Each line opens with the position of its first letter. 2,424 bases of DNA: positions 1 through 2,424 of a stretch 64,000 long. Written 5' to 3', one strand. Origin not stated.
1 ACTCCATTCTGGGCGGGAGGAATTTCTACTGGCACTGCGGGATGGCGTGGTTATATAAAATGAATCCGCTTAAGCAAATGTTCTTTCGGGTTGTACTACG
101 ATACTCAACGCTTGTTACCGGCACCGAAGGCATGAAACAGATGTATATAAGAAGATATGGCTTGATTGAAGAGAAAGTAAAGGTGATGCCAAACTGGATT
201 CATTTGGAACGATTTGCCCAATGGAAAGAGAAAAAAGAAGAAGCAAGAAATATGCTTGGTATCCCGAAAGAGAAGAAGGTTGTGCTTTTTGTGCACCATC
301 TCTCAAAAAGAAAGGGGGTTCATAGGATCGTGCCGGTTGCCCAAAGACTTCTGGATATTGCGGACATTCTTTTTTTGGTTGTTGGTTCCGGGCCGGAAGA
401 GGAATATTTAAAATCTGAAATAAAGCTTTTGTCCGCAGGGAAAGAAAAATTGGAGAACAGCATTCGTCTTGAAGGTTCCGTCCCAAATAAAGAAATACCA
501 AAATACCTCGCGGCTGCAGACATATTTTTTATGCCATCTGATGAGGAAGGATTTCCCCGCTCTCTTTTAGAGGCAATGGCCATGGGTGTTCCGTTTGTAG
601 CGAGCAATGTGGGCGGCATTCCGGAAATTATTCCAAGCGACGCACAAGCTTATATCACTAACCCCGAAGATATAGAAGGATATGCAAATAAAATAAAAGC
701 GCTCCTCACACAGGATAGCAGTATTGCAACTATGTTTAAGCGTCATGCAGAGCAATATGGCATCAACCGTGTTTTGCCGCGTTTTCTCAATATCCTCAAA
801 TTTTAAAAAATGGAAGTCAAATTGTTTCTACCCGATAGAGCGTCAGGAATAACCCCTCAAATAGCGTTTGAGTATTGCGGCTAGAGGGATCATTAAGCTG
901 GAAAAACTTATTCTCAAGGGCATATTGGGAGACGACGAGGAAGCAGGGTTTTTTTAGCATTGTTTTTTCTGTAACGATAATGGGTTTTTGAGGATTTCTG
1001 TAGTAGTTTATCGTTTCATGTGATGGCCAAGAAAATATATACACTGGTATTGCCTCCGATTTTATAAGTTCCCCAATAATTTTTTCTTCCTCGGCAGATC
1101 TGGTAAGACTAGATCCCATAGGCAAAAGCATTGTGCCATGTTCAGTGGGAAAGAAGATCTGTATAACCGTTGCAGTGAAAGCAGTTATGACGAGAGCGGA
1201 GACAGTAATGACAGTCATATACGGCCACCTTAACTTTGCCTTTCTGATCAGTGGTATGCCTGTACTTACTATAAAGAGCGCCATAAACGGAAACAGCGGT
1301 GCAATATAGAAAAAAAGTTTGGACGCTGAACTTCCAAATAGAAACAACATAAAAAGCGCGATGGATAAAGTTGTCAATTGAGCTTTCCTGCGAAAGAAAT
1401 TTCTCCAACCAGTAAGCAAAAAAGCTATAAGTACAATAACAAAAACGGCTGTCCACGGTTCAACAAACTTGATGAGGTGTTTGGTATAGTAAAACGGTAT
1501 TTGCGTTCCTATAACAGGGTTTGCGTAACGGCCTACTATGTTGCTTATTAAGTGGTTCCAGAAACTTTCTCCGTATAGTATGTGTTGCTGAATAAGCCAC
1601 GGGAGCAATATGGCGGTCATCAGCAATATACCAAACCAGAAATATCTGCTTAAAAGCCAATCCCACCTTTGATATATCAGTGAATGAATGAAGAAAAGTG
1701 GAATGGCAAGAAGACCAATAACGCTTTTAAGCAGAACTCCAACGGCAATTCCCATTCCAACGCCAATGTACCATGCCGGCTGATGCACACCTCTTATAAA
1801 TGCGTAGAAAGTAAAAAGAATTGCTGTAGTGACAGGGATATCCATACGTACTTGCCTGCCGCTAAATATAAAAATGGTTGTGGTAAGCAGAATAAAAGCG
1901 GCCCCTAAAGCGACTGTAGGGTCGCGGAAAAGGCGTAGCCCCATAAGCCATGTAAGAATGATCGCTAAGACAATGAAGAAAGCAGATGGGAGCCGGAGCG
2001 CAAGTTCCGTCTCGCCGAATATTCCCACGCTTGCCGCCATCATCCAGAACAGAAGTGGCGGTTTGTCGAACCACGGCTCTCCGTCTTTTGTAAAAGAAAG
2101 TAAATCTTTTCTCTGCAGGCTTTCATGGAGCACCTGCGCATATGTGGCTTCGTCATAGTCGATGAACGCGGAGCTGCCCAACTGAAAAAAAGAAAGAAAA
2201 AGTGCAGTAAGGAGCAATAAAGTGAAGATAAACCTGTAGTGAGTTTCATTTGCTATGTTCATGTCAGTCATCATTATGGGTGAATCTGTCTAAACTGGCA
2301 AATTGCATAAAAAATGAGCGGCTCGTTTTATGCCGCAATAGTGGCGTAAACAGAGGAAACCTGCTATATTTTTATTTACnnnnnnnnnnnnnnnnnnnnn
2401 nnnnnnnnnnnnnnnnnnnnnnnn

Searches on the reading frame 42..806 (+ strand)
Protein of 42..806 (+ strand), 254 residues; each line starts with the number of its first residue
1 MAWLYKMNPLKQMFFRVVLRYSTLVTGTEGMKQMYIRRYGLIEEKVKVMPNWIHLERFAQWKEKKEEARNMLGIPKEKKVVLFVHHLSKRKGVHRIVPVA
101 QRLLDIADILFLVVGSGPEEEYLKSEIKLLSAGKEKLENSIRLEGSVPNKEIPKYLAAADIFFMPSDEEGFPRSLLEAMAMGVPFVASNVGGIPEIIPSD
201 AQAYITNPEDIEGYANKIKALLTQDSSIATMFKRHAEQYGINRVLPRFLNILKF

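Call 11: search_protein_families(library=ncbifam, proteins=[window:42-806:+], max_evalue=0.001)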
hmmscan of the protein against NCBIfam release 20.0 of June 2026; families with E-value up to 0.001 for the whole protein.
window:42-806:+ (254 aa): 48 families (the best 25 are shown)
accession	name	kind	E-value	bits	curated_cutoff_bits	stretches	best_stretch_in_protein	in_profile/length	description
NF047684.1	TeichurnBiosyTuaC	equivalog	7.5e-35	120.6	550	1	40-230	181-360/391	teichuronic acid biosynthesis protein TuaC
TIGR03999.1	thiol_BshA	equivalog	1.5e-33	116.2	273.7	1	19-241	142-359/375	N-acetyl-alpha-D-glucosaminyl L-malate synthase BshA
TIGR04063.1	stp3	hypoth_equivalog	6.3e-24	84.6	442.05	1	15-231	152-367/397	TIGR04063 family PEP-CTERM/XrtA system glycosyltransferase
TIGR02149.1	glgA_Coryne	subfamily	1e-23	84.2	302.4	1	25-229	149-352/391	glycogen synthase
TIGR03449.1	mycothiol_MshA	equivalog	2.7e-23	82.5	462.5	1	18-238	162-386/406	D-inositol-3-phosphate glycosyltransferase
TIGR03088.1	stp2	hypoth_equivalog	3.5e-22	79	409.05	1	28-230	144-343/374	TIGR03088 family PEP-CTERM/XrtA system glycosyltransferase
NF041876.1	EPS_EpsE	equivalog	4.9e-21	75.4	400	1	81-231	217-368/389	exopolysaccharide biosynthesis GT4 family glycosyltransferase EpsE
NF053513.1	Gtran_IagA_BgsA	equivalog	7.9e-21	74.4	460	1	22-244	107-320/333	LTA glycolipid anchor biosynthesis glycosyltransferase, IagA/BgsA family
NF007640.0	PRK10307.1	subfamily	1.4e-20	73.6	276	1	20-240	171-387/411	WcaI family glycosyltransferase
TIGR04047.1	MSMEG_0565_glyc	hypoth_equivalog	9.7e-18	64.4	259.85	1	45-237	160-356/373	MSMEG_0565 family glycosyltransferase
NF053787.1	GlcN_PG_synth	equivalog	1.7e-17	63.3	480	1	38-234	160-336/361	N-acetylglucosaminyl phosphatidylglycerol synthase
TIGR04005.1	wcaL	equivalog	1.8e-17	63.3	537.6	1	36-236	189-383/406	colanic acid biosynthesis glycosyltransferase WcaL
TIGR04157.1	glyco_rSAM_CFB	subfamily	2.8e-17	62.8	400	1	28-222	177-364/406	TIGR04157 family glycosyltransferase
NF038295.1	EPS_HpsP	equivalog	3.8e-17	62.4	550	1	37-227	170-355/388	hormogonium polysaccharide biosynthesis glycosyltransferase HpsP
NF049987.1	DaglGlyslTfaseDgs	equivalog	7.5e-16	58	500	1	24-226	105-297/332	processive diacylglycerol alpha-glucosyltransferase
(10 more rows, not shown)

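Call 40: search_protein_families(library=pfam, proteins=[window:42-806:+], max_evalue=0.1)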
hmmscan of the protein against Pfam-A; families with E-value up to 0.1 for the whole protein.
window:42-806:+ (254 aa): 5 families
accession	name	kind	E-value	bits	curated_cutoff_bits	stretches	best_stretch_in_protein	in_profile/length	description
PF00534.26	Glycos_transf_1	-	5.1e-38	130.7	26.4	1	65-234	2-167/172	Glycosyl transferases group 1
PF13692.12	Glyco_trans_1_4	-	2.3e-31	109.4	27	1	79-223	2-141/142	Glycosyl transferases group 1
PF20706.3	GT4-conflict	-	6.9e-07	29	26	1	89-200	210-323/385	Family 4 Glycosyltransferase in conflict systems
PF13524.12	Glyco_trans_1_2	-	9e-05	22.9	25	1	125-236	27-126/144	Glycosyl transferase-like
PF13439.12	Glyco_transf_4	-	0.0017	18.8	28.5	1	12-57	124-170/170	Glycosyltransferase Family 4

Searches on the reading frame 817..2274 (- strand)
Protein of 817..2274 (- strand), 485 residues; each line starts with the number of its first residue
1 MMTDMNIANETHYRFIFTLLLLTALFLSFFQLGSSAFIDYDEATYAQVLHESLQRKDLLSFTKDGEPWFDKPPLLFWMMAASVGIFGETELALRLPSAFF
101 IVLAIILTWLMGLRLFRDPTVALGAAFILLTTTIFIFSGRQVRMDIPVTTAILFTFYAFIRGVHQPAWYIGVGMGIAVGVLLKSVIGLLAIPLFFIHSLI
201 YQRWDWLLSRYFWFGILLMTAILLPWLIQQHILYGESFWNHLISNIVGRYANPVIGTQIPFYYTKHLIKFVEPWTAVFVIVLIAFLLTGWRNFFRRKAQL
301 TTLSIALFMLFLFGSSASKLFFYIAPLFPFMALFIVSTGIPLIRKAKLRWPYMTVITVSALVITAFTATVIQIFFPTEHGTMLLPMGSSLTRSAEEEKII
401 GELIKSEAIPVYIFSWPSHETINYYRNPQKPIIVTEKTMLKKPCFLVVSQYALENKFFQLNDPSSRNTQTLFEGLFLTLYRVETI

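Call 4: search_protein_families(library=pfam, proteins=[window:817-2274:-], max_evalue=0.01)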
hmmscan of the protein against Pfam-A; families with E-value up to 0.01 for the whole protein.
window:817-2274:- (485 aa): 2 families
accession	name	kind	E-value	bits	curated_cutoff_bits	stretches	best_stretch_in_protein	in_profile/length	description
PF13231.12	PMT_2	-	1.7e-23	84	26.1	1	70-228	1-159/160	Dolichyl-phosphate-mannose-protein mannosyltransferase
PF02366.24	PMT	-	1e-12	48.6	22.7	1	38-229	26-233/245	Dolichyl-phosphate-mannose-protein mannosyltransferase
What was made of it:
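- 817..2274 (-): Unpaired GT-C, the most ArnT/PMT-like of the set. Loop-1 'DYDEATY'. PMT_2 2e-23 and PMT 1e-12 (call 4).
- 817 also hits PF02366 PMT (call 4).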

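Call 11: search_protein_families(library=ncbifam, proteins=[window:817-2274:-], max_evalue=0.001)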
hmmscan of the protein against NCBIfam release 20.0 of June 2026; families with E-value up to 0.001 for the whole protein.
window:817-2274:- (485 aa): 3 families
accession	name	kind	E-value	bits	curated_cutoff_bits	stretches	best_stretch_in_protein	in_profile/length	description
NF009784.2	PRK13279.1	equivalog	4e-24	85.1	567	1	19-371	9-359/539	lipid IV(A) 4-amino-4-deoxy-L-arabinosyltransferase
TIGR03663.1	TIGR03663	subfamily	7.8e-08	31.8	126.25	1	16-201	3-180/435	flippase activity-associated protein Agl23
NF058602.1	PrMnsylTfPmt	equivalog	0.00033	19.6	800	1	71-165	99-193/530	protein O-mannosyltransferase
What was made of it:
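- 817..2274 (-): ArnT NCBIfam 4e-24, below cut-off (call 11).
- The Pmt equivalog model scores only E 3e-4, far below its cut-off, and only for 817 (call 11).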
